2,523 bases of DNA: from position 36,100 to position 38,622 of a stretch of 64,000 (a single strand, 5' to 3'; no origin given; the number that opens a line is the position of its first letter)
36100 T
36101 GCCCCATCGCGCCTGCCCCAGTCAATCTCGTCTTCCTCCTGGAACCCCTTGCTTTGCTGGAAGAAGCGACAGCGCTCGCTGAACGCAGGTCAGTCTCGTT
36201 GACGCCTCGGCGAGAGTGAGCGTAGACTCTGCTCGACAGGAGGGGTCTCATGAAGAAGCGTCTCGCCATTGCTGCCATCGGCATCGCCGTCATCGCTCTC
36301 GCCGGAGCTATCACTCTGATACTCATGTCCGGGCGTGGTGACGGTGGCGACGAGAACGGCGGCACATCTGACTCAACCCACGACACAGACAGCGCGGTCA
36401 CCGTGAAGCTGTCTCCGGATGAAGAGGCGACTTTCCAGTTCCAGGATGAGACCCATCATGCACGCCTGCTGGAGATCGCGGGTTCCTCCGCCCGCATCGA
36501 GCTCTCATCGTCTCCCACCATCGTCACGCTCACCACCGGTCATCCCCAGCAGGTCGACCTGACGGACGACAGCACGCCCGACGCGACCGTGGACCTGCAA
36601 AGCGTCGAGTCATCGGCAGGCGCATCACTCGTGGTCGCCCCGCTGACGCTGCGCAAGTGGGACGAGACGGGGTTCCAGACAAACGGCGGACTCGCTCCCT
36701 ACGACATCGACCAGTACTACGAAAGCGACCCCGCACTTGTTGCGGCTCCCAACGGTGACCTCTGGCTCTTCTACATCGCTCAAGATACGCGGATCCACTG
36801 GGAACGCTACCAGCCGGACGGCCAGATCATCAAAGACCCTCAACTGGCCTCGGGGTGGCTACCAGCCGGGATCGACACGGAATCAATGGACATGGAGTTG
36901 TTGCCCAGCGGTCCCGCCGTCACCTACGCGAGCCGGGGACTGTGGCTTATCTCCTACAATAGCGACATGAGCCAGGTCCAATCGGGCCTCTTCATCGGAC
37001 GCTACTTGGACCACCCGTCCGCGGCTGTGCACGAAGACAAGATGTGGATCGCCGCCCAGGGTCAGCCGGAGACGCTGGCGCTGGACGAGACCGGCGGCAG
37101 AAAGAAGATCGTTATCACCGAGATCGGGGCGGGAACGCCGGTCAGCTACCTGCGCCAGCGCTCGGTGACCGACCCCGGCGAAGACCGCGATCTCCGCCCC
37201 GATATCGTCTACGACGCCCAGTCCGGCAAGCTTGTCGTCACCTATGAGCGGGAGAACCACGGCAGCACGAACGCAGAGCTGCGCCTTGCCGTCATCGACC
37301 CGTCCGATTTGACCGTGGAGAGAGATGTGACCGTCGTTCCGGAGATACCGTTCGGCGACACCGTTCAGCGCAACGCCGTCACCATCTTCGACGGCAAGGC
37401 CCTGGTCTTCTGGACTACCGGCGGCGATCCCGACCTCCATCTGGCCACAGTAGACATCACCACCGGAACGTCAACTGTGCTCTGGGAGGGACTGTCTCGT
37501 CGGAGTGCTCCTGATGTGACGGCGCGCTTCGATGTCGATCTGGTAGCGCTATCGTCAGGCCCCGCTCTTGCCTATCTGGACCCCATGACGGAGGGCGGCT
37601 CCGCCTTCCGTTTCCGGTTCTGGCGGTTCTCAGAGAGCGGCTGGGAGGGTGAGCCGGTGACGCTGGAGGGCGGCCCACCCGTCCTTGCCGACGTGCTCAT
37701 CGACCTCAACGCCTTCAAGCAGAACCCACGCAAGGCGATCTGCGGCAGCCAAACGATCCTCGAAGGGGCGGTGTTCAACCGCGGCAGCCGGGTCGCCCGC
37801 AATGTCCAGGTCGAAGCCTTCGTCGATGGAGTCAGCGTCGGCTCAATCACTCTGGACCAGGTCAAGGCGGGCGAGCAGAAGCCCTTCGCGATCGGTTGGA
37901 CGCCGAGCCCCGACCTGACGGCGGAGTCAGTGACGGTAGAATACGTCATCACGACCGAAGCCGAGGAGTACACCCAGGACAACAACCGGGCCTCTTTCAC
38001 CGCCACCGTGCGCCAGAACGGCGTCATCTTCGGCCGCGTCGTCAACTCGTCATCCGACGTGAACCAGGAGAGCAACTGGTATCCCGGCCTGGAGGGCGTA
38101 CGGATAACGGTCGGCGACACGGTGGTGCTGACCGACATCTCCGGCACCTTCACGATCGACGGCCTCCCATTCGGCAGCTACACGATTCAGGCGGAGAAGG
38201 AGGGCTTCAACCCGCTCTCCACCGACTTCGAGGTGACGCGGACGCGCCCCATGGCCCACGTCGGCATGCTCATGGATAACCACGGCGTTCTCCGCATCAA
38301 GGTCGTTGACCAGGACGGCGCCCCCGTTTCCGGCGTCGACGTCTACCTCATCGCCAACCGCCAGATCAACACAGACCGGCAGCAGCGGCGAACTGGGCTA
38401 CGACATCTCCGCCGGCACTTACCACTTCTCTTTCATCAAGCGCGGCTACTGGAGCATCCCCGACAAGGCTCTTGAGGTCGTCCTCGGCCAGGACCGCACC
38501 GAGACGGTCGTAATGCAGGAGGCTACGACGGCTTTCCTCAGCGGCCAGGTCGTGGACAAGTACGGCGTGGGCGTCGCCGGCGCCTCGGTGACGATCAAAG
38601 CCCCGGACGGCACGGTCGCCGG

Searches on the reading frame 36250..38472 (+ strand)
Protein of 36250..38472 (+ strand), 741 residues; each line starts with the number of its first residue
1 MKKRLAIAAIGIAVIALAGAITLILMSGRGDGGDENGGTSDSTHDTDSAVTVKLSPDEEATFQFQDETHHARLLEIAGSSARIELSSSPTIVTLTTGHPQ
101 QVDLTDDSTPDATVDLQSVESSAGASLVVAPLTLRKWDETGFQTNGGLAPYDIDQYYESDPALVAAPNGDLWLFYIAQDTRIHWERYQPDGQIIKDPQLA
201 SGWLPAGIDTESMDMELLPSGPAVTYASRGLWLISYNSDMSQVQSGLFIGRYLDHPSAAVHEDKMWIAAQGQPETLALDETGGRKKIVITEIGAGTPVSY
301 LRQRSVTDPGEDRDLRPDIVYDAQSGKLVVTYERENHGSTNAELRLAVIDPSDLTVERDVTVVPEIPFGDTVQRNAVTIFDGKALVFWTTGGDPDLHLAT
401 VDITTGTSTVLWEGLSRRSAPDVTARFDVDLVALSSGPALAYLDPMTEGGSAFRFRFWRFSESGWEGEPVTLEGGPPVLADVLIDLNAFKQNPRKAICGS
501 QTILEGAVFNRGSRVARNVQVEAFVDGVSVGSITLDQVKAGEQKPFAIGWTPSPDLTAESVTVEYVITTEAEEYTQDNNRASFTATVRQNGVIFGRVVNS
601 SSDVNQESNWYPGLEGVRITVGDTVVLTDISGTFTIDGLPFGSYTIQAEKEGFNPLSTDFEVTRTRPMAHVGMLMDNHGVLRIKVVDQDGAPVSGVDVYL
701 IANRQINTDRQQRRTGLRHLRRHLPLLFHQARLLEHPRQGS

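Call 93: find_homologous_proteins(query=window:36250-38472:+, max_evalue=1e-30)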
Query window:36250-38472:+ (741 aa): 5 proteins with E <= 1e-30 among 8000 candidates.
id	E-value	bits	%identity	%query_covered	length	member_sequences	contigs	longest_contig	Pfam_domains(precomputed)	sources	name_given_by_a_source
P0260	0.0e+0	1672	100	100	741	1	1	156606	PF07705.18,PF13620.13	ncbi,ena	-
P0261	0.0e+0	1105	74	89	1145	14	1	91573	PF13715.13,PF17802.8,PF07705.18,PF13620.13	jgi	jgi:hypothetical protein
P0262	0.0e+0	1103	71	90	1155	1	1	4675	PF13715.13,PF17802.8,PF07705.18,PF13620.13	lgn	-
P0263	1.9e-297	1006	64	95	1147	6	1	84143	PF13715.13,PF17802.8,PF07705.18,PF13620.13,PF17210.10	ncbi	-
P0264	2.4e-189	649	66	60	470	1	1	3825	-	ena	-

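Call 94: find_encoding_contigs(protein=P0260, flank=1000, max_places=2)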
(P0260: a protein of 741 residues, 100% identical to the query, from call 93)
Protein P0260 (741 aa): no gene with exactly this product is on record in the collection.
